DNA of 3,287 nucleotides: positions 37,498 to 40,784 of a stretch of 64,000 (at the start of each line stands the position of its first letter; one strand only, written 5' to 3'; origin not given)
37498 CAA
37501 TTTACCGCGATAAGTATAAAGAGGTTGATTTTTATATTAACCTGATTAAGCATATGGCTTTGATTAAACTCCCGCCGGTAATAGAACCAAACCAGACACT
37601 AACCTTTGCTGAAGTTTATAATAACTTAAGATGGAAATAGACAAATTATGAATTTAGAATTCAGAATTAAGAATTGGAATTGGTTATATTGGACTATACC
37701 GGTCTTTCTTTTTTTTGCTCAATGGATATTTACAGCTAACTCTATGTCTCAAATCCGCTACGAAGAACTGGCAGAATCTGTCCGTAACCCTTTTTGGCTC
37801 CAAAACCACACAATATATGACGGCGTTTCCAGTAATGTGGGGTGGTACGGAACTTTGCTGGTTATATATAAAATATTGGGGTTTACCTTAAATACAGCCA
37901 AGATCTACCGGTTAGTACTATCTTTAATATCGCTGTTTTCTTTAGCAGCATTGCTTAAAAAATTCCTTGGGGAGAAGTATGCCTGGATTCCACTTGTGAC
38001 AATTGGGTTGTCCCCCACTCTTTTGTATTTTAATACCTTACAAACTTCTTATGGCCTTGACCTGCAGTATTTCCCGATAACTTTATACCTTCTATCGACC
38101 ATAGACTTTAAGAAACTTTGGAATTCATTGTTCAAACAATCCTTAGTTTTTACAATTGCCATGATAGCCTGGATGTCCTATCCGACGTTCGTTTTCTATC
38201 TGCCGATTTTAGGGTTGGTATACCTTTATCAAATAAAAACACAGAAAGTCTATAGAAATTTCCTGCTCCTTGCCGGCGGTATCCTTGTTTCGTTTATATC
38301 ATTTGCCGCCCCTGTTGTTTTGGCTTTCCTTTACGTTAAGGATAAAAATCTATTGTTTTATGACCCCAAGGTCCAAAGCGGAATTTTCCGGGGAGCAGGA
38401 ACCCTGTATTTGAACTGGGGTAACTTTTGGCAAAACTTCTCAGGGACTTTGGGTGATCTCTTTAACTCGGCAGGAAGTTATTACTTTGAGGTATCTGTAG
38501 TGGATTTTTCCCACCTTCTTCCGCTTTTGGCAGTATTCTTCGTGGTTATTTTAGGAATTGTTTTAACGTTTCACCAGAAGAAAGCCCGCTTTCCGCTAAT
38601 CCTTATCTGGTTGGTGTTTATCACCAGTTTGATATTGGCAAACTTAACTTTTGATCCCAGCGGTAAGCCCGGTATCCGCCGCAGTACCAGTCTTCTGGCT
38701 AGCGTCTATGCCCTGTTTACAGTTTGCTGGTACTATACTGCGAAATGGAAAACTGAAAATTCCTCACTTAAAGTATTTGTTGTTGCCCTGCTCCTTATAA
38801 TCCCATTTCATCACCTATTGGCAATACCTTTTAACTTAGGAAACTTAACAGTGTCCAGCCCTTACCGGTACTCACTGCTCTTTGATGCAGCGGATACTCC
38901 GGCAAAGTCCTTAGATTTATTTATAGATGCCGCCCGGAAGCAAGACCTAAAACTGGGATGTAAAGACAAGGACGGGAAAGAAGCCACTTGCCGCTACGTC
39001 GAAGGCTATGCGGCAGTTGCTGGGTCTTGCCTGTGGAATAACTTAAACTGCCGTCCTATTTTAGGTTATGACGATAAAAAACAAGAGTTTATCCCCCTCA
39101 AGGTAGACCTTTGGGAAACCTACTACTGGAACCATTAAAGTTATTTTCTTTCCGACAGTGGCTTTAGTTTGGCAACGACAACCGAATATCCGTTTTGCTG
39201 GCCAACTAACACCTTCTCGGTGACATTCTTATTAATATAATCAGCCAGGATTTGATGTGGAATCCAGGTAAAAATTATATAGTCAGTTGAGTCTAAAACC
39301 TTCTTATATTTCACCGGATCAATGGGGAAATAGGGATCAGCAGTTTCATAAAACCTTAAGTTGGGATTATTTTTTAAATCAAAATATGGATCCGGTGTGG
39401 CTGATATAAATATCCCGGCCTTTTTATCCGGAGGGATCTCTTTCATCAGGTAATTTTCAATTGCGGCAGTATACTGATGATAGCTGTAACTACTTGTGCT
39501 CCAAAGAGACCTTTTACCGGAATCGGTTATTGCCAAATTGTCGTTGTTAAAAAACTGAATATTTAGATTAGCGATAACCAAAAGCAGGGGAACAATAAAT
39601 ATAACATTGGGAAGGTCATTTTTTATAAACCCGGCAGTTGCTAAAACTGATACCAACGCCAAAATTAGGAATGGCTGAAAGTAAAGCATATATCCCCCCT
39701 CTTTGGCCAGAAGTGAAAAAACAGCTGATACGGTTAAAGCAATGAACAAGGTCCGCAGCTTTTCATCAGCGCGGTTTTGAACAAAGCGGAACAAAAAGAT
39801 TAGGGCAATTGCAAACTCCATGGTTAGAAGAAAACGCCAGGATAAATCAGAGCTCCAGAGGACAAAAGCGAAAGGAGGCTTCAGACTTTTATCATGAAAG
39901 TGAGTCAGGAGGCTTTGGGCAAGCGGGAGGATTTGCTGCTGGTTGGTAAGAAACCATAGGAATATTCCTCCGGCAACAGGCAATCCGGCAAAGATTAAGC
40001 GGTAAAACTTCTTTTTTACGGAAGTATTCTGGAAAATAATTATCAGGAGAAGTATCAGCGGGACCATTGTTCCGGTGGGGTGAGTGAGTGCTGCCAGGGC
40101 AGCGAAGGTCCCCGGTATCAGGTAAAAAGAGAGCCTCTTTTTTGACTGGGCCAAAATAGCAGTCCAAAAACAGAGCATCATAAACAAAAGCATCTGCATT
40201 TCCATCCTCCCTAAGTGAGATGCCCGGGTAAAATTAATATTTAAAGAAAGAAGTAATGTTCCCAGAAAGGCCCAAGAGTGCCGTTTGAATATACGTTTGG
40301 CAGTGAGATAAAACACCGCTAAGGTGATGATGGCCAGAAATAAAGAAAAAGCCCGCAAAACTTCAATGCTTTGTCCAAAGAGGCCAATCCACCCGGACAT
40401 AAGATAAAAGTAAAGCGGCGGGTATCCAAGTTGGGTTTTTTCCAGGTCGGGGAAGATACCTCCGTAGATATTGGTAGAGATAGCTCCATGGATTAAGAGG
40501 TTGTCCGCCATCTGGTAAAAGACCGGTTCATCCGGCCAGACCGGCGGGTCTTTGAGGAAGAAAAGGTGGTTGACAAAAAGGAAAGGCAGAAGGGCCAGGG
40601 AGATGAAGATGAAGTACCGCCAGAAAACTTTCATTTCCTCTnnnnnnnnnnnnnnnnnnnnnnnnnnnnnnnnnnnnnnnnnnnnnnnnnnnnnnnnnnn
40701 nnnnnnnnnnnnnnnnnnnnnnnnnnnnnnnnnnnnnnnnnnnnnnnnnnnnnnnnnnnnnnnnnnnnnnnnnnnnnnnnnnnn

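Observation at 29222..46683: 17-kb glycosylation island: eight GT-C-like polytopic membrane proteins, four methyltransferase domains and a GT2 polyprenyl-phospho-sugar synthase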

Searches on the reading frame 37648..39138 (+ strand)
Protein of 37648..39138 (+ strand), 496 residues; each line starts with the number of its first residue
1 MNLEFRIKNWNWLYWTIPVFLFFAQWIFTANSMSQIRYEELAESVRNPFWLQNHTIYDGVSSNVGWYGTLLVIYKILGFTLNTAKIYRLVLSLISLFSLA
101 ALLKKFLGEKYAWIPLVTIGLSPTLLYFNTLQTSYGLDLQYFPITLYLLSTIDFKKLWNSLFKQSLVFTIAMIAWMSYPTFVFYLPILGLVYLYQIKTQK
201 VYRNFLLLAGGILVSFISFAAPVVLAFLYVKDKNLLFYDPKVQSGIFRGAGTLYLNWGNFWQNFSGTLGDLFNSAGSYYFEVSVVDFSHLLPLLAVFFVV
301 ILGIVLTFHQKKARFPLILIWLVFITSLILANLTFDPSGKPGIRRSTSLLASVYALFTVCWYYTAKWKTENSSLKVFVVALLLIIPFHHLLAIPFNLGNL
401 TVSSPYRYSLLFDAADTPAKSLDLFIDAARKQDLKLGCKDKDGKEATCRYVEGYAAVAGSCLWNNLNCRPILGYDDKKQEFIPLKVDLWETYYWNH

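Call 4: search_protein_families(library=pfam, proteins=[window:37648-39138:+], max_evalue=0.1)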
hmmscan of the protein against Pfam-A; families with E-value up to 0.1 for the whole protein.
window:37648-39138:+ (496 aa): 0 families

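Call 6: search_protein_families(library=ncbifam, proteins=[window:37648-39138:+], max_evalue=0.1)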
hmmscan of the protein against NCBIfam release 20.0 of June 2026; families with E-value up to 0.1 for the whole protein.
window:37648-39138:+ (496 aa): 0 families

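Call 13: search_solved_structures(query=window:37648-39138:+, max_evalue=10)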
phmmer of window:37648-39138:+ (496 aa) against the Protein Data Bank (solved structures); distinct sequences matched with E-value up to 10: 0.

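Call 25: search_protein_representatives(protein=window:37648-39138:+)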
Query: 496 residues. Proteins with E-value up to 0.001 (for the whole library): 267; up to 1e-10: 235; up to 1e-30: 189. The best 150 are listed.
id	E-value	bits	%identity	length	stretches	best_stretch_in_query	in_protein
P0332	9.8e-168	575.7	53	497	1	8-496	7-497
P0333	6.6e-146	503.7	52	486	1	8-496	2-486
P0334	7.0e-142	490.4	47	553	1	6-496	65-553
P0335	7.5e-133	460.6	48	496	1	8-496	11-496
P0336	2.3e-130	452.4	46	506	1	12-496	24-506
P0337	4.4e-130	451.4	46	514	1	13-496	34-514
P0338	3.7e-125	435.2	48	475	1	20-496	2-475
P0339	2.5e-123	429.1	45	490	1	14-496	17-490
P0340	1.2e-122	427.0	49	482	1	13-496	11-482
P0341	4.7e-122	424.9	42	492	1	7-496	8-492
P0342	5.2e-119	414.9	49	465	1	14-496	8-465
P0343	1.2e-118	413.7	42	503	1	10-494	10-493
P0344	5.1e-117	408.4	43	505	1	13-496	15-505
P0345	4.2e-116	405.3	44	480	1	12-496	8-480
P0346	2.0e-115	403.1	47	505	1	3-496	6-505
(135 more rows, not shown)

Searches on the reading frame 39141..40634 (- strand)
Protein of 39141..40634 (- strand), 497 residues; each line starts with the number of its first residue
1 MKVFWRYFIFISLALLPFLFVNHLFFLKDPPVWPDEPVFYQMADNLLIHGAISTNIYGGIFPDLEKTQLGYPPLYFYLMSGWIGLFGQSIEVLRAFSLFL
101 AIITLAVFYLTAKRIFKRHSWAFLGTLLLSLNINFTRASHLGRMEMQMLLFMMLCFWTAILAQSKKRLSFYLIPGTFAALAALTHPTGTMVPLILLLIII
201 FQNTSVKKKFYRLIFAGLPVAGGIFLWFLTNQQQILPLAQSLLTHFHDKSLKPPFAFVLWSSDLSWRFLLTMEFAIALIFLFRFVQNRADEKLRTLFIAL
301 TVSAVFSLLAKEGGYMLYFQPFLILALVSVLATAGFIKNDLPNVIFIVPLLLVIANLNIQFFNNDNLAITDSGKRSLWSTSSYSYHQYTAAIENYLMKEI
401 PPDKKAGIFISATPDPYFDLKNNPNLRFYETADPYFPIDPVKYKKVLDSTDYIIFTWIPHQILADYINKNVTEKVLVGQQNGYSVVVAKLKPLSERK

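Call 4: search_protein_families(library=pfam, proteins=[window:39141-40634:-], max_evalue=0.1)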
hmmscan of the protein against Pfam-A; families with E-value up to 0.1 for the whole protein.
window:39141-40634:- (497 aa): 3 families
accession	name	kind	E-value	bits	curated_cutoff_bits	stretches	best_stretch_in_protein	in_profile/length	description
PF13231.12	PMT_2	-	5.4e-15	56.4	26.1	1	72-220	3-153/160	Dolichyl-phosphate-mannose-protein mannosyltransferase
PF02366.24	PMT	-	0.00016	21.7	22.7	1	68-200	59-197/245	Dolichyl-phosphate-mannose-protein mannosyltransferase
PF11694.13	DUF3290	-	0.056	13.8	31.3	1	266-310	18-63/144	Protein of unknown function (DUF3290)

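Call 6: search_protein_families(library=ncbifam, proteins=[window:39141-40634:-], max_evalue=0.1)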
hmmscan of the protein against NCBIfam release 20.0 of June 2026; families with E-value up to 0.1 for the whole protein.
window:39141-40634:- (497 aa): 1 family
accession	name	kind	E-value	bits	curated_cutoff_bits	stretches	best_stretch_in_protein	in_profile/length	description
NF047321.1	SCO7613_CTERM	domain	0.0048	16.6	45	1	65-130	21-86/188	SCO7613 C-terminal domain-containing membrane protein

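Call 75: search_solved_structures(query=A5, max_evalue=1)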
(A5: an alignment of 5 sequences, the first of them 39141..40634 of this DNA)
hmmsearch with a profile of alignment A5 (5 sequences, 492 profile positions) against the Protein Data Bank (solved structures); distinct sequences matched with E-value up to 1: 3.
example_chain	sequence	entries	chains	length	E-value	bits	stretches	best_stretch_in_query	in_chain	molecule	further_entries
3bij_A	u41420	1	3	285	0.044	16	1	382-418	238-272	Uncharacterized protein GSU0716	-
7c3k_A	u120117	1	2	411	0.23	13.6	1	358-409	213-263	Immunity-related GTPase family member b10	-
8jqy_A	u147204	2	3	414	0.23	13.6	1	358-409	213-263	Immunity-related GTPase family member b10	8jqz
